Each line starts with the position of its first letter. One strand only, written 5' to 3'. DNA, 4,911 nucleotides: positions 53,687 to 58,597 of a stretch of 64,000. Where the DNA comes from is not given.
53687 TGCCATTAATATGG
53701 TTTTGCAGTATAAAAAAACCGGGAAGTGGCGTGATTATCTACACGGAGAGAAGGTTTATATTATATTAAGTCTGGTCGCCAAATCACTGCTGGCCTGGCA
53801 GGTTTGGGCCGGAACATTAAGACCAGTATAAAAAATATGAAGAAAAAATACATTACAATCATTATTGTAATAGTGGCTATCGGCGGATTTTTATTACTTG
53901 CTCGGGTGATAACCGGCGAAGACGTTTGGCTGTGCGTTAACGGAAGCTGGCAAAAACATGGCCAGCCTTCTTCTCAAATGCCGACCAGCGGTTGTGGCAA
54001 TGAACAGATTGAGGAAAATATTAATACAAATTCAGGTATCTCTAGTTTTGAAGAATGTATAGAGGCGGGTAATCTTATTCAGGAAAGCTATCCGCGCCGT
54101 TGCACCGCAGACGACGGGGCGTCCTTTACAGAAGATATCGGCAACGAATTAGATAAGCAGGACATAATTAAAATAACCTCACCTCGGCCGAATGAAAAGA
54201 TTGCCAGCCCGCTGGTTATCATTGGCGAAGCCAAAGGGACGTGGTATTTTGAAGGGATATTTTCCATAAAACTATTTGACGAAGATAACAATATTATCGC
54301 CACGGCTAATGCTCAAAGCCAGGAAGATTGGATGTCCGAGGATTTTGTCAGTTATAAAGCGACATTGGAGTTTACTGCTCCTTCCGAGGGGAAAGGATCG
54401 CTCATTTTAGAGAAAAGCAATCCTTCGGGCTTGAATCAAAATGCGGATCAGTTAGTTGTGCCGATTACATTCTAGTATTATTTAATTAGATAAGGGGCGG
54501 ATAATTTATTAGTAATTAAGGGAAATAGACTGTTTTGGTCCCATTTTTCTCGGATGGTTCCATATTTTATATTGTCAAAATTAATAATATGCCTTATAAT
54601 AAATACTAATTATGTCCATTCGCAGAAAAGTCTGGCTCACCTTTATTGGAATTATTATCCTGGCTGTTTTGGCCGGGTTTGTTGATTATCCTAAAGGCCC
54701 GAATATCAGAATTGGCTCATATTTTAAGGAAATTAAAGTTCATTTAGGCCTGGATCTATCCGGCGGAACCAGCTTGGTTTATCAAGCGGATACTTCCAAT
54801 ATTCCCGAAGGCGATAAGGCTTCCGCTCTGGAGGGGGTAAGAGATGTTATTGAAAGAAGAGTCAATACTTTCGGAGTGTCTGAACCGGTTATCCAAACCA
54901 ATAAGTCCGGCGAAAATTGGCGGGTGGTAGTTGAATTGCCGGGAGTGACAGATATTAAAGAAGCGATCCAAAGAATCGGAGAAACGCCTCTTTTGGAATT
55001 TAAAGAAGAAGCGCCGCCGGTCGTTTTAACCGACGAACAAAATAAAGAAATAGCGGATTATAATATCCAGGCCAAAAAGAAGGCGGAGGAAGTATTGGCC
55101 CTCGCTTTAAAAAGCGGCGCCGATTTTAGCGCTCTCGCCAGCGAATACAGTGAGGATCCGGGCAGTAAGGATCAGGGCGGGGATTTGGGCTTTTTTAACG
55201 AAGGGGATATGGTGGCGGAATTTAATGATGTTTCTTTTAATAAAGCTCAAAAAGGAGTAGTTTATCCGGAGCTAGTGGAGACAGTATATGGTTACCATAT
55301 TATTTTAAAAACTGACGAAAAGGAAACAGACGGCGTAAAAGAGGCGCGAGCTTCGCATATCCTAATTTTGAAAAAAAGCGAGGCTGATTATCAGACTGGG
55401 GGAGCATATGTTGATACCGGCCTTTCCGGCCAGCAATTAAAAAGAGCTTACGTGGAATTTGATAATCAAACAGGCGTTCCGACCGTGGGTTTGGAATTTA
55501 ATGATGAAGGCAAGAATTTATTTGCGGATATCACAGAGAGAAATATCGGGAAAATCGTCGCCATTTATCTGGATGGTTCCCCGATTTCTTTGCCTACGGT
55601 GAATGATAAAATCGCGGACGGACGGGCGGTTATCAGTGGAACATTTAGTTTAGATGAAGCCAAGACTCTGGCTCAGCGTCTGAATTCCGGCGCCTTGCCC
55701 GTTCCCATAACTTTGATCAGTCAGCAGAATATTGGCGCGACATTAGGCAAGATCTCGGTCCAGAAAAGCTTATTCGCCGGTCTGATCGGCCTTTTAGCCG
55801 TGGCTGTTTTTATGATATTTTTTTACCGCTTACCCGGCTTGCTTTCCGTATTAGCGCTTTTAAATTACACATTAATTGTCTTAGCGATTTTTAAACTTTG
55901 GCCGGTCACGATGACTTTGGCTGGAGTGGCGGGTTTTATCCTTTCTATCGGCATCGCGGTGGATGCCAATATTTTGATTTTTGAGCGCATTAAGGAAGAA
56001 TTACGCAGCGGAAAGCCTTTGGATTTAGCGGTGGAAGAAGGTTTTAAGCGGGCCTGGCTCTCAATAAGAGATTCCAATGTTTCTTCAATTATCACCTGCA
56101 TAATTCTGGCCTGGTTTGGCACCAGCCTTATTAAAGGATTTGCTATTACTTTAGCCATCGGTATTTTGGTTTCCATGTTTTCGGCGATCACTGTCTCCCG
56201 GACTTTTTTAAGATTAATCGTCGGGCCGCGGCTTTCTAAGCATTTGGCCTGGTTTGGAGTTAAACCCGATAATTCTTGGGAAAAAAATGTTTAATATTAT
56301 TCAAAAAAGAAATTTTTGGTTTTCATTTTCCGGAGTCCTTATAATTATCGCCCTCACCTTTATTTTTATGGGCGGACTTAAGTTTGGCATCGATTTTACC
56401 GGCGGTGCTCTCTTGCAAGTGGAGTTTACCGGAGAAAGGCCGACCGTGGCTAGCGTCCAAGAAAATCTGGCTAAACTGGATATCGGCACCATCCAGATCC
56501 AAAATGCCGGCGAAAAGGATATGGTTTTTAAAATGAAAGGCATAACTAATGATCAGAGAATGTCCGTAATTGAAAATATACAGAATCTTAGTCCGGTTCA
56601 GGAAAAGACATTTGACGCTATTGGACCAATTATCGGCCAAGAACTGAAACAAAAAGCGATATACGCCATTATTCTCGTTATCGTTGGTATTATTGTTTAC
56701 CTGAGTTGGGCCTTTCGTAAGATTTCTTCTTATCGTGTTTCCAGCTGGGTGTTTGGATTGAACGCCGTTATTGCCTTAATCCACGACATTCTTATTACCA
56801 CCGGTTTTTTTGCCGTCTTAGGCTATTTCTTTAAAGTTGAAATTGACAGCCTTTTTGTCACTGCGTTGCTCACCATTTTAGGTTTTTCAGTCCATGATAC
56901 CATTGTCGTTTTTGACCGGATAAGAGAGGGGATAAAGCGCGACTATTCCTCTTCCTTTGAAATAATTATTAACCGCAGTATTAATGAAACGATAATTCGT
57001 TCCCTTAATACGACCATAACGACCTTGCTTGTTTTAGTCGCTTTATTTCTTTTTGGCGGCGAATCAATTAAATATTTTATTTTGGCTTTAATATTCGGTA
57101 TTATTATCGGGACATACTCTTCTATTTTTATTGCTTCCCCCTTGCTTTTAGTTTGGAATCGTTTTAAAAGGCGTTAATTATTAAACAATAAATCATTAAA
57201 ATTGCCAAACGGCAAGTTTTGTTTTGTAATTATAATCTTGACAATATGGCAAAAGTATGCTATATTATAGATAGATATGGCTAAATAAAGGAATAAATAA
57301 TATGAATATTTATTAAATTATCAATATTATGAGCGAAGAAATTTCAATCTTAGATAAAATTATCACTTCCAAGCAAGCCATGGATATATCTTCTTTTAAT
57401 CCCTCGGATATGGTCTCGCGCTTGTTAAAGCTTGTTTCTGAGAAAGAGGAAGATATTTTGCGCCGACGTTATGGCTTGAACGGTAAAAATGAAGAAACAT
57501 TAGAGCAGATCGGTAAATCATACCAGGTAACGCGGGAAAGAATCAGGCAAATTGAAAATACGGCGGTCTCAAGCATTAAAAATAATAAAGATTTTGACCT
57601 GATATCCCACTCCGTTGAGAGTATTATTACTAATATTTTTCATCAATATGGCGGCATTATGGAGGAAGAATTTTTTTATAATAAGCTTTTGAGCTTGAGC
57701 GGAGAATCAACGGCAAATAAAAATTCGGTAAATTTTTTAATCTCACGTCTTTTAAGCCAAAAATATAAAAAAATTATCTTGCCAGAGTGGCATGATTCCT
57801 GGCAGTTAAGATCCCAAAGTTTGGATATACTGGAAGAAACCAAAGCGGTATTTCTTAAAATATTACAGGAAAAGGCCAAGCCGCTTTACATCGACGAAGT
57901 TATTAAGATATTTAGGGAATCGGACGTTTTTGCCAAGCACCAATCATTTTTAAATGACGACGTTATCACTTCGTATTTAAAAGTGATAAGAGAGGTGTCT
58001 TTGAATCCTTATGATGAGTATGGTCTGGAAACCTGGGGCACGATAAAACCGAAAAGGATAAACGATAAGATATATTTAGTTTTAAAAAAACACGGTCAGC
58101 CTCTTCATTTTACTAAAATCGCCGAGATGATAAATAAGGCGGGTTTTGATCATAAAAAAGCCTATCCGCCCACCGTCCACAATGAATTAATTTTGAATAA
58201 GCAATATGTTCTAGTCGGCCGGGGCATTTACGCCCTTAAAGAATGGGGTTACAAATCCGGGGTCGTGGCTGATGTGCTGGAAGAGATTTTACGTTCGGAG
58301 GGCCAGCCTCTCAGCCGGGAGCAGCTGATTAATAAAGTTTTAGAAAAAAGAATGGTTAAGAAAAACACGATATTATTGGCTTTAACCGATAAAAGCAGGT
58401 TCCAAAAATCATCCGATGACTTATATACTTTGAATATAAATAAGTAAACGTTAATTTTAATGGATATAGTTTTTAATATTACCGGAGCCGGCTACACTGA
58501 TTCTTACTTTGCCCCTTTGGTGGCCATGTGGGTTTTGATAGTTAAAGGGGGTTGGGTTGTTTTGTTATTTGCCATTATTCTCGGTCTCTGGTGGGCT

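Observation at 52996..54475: Heliorhodopsin gene with its own promoter, apparently co-transcribed with a membrane-anchored Gmad2/Ig-like protein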

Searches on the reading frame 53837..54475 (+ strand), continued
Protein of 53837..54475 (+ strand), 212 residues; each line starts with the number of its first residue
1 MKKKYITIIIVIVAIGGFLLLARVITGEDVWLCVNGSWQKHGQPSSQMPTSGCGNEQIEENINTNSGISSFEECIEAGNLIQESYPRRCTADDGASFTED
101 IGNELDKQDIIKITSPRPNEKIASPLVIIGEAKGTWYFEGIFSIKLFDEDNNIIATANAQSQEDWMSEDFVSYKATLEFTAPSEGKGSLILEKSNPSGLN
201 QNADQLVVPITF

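Call 52: fold_search(model_id=the predicted structure, library=pdb)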
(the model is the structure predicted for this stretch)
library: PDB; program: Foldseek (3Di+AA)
matches with E <= 10: 1258; with E <= 0.001: 0
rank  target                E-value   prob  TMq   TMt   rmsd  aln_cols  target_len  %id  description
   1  2xwx_A                4.0e-03  1.00  0.30  0.18   4.5       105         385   15  Vibrio cholerae colonization factor GbpA crystal structure (released 2011-11-16)
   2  8gul_A                5.8e-03  1.00  0.31  0.16   4.0       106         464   11  Chitin-active AA10 LPMO (GbpA) complexed with Cu(II) from Vibrio campbellii (released 2023-06-21)
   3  1z9s_A                1.4e-02  1.00  0.31  0.33   4.4       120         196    9  Crystal Structure of the native chaperone:subunit:subunit Caf1M:Caf1:Caf1 complex (released 2005-06-21)
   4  2a9c_A                2.1e-02  0.99  0.29  0.18   6.6       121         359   15  Crystal structure of R138Q mutant of recombinant chicken sulfite oxidase with the bound product, sulfate, at the activ (released 2005-08-02)
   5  4k55                  2.1e-02  0.97  0.27  0.39   5.4       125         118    6  Structure of the extracellular domain of butyrophilin BTN3A1 in complex with (E)-4-hydroxy-3-methyl-but-2-enyl pyrophosp (released 2013-07-24)
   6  2ca4_A                2.3e-02  0.99  0.29  0.18  10.7       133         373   14  Sulfite dehydrogenase from Starkeya Novella mutant (released 2007-02-20)
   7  1sox_B                3.0e-02  0.99  0.28  0.15   6.5       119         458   16  SULFITE OXIDASE FROM CHICKEN LIVER (released 1998-04-29)
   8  1lyq_B                3.0e-02  0.90  0.24  0.39   7.2       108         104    9  Crystal Structure of PcoC, a Methionine Rich Copper Resistance Protein from Escherichia coli (released 2002-11-27)
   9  2a9a_A                3.2e-02  0.99  0.28  0.17   6.5       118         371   16  Crystal structure of recombinant chicken sulfite oxidase with the bound product, sulfate, at the active site (released 2005-08-02)
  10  6sws_B                3.2e-02  0.98  0.28  0.45   4.8       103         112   12  The DBB dimerization domain of B-cell adaptor for PI3K (BCAP) is required for down regulation of inflammatory signalli (released 2020-02-19)
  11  8f90_C                3.2e-02  0.96  0.27  0.36   7.3       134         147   10  Intramolecular ester bond-containing repeat domain 2 from Suipraoptans intestinalis adhesin (released 2024-06-19)
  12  4jkw                  3.5e-02  0.95  0.28  0.41   5.3       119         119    8  Structure of the extracellular domain of butyrophilin BTN3A1 in complex with Isopentenyl pyrophosphate (IPP) (released 2013-07-24)
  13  1sox_A                3.7e-02  0.99  0.30  0.15   6.8       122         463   15  SULFITE OXIDASE FROM CHICKEN LIVER (released 1998-04-29)
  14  5z1b_A                3.7e-02  0.97  0.27  0.11   6.8       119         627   13  Structure of Bifidobacterium dentium beta-glucuronidase complexed with coumarin-3-O-glucuronide (released 2018-12-12)
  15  8aif_A                3.7e-02  0.97  0.29  0.44   6.1       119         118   12  TapA acts as specific chaperone in TasA non-amyloid filament formation (released 2023-04-12)
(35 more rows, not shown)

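Call 65: find_related_loci(query=A1, collection=metagenome_contigs, flank=4000)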
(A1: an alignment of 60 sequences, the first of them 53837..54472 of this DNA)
Query A1 (212 aa) in metagenome_contigs; peptide patterns used: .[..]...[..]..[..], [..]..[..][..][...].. (x = any residue, [..] = any of these).
600 stretches matched a pattern (row limit reached: there are more); 576 encode a relative of the query (tblastn E <= 1e-3); the best 80 are kept; 80 distinct loci.
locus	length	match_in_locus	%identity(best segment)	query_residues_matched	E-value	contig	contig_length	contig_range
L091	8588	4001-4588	55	6-210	6e-73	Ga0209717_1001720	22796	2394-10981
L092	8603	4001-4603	50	1-212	2e-65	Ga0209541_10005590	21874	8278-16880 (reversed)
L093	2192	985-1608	48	2-212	2e-65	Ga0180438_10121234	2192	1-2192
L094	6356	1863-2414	47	23-212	1e-61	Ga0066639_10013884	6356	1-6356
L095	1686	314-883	51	17-212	1e-63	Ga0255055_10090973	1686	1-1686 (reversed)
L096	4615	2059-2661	44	1-212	6e-60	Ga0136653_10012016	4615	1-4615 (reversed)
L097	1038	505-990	56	51-212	4e-62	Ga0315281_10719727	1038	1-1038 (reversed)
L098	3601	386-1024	44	1-212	1e-56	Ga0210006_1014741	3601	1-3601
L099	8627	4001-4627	44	1-212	9e-57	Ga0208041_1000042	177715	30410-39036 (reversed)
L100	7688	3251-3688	55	67-212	2e-55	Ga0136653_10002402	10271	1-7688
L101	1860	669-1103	55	68-212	2e-56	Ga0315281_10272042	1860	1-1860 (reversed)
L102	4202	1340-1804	58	60-212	7e-55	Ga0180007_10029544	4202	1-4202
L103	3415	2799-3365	46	18-212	1e-54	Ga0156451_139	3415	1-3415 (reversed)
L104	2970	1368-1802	58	68-212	1e-54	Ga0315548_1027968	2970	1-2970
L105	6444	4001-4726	40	2-212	1e-54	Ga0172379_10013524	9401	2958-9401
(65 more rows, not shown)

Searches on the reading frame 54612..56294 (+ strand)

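Call 3: search_protein_families(library=pfam, proteins=[window:54612-56294:+], max_evalue=0.01)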
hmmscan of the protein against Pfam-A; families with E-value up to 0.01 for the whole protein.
window:54612-56294:+ (560 aa): 8 families
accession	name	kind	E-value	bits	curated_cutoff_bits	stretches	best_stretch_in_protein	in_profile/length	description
PF22599.2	SecDF_P1_head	-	1.4e-27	96.2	27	1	269-364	19-114/114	SecDF, P1 head subdomain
PF13616.12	Rotamase_3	-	3e-23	83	22.5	1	146-236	28-115/116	PPIC-type PPIASE domain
PF00639.27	Rotamase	-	3.4e-17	63.7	21.7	1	149-234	13-96/97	PPIC-type PPIASE domain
PF21760.3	SecD_1st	-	3.8e-17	61.9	27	1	75-133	3-58/60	Protein translocase subunit SecDF, P1 domain, N-terminal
PF02355.23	SecD_SecF_C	-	9e-15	55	20.5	1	367-535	14-185/189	Protein export membrane protein SecD/SecF, C-terminal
PF03176.21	MMPL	-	8.9e-10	38.5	20.5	1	411-540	179-305/333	MMPL family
PF00873.25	ACR_tran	-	5.9e-05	21.4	28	1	383-540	333-493/1021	AcrB/AcrD/AcrF family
PF07549.19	Sec_GG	-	0.00085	19.2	20.3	1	43-61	8-26/28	SecD/SecF GG Motif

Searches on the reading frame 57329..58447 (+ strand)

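Call 42: search_protein_families(library=pfam, proteins=[window:57329-58447:+], max_evalue=0.0001)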
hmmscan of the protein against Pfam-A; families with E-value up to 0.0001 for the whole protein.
window:57329-58447:+ (372 aa): 2 families
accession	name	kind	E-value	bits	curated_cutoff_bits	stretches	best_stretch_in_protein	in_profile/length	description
PF04545.22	Sigma70_r4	-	3.6e-11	42.9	24.1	1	33-84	2-49/50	Sigma-70, region 4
PF05066.19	HARE-HTH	-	2e-09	38.2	25.9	0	248-275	7-34/71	HB1, ASXL, restriction endonuclease HTH domain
